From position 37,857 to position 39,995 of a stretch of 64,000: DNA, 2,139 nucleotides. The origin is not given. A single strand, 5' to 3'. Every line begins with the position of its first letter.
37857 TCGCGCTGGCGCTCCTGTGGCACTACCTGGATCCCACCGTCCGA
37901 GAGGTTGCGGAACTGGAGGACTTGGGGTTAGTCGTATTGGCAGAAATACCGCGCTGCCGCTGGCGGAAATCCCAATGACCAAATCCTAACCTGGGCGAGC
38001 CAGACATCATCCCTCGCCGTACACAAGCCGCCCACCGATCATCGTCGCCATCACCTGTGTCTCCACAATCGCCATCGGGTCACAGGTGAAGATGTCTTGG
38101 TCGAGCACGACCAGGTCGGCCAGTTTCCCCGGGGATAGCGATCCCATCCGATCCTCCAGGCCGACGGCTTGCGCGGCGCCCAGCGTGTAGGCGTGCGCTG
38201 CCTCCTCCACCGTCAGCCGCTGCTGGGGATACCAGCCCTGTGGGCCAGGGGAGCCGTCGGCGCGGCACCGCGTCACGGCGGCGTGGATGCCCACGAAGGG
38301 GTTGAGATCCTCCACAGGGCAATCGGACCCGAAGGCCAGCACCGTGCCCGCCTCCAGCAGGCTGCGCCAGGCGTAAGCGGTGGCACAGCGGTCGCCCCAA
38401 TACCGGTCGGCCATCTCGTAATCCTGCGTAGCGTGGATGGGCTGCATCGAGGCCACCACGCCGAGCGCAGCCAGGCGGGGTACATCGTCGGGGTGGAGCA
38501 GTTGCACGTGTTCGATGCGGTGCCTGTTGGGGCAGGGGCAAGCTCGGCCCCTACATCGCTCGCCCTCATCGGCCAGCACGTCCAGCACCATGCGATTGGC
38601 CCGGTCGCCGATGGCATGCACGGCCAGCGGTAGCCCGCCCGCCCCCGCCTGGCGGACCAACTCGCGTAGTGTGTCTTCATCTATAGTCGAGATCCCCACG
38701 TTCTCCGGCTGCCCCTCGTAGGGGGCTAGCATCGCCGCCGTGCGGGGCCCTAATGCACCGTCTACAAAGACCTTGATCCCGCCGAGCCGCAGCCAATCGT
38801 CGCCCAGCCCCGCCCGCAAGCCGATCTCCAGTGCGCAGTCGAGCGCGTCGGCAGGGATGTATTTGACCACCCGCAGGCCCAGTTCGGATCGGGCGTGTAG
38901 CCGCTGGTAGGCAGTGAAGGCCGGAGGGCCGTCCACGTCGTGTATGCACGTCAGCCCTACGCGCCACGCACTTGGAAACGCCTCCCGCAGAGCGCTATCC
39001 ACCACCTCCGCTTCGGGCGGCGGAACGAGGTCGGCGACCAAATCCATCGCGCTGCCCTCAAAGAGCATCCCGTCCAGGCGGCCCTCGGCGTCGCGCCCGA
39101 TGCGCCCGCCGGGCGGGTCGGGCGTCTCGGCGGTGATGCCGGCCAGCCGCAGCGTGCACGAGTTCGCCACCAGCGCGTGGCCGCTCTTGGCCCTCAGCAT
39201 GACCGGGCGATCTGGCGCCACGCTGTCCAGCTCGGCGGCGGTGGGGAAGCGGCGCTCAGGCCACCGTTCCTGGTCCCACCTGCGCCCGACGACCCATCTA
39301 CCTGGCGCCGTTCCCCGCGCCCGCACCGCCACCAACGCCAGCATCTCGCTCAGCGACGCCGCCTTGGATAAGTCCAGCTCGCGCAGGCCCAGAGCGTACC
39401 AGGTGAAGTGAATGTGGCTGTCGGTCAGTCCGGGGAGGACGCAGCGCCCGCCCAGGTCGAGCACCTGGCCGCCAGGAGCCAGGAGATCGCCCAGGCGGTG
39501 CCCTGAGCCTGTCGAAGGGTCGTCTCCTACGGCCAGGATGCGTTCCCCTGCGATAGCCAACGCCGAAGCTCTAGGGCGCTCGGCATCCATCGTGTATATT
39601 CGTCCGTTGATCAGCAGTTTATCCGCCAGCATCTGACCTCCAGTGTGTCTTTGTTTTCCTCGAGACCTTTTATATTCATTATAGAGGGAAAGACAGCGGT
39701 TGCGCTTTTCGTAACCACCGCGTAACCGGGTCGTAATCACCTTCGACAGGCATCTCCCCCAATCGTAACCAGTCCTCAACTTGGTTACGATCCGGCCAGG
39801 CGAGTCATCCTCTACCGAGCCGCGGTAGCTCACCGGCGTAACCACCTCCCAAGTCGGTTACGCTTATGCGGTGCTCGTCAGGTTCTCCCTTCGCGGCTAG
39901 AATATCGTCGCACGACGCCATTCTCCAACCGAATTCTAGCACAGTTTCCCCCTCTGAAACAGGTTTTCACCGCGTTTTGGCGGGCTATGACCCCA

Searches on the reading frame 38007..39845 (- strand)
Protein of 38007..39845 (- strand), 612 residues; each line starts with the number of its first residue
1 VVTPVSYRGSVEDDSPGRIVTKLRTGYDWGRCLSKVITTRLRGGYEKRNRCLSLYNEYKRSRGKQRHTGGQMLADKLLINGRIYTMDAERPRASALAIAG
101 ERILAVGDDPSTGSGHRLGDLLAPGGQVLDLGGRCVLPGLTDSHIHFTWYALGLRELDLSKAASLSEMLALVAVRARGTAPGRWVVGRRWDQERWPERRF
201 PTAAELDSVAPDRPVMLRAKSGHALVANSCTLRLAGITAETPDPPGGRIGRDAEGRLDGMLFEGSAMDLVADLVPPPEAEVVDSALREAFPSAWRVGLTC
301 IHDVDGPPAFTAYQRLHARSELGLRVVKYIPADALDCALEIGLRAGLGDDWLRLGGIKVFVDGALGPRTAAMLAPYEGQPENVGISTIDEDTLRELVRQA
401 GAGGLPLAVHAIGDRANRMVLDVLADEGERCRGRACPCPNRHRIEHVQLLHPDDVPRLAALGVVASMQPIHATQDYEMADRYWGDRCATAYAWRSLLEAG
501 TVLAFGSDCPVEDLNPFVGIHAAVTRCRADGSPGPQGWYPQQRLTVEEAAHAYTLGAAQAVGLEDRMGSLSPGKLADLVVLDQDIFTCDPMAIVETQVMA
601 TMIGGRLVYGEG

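Call 33: search_protein_families(library=pfam, proteins=[window:38007-39845:-], max_evalue=0.00001)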
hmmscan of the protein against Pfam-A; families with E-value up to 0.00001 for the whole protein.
window:38007-39845:- (612 aa): 2 families
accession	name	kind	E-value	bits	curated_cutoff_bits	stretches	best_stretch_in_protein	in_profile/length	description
PF07969.17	Amidohydro_3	-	7.7e-118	395.4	29.7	1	127-609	1-472/472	Amidohydrolase family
PF01979.26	Amidohydro_1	-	2.1e-16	60.6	25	1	389-608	133-345/345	Amidohydrolase family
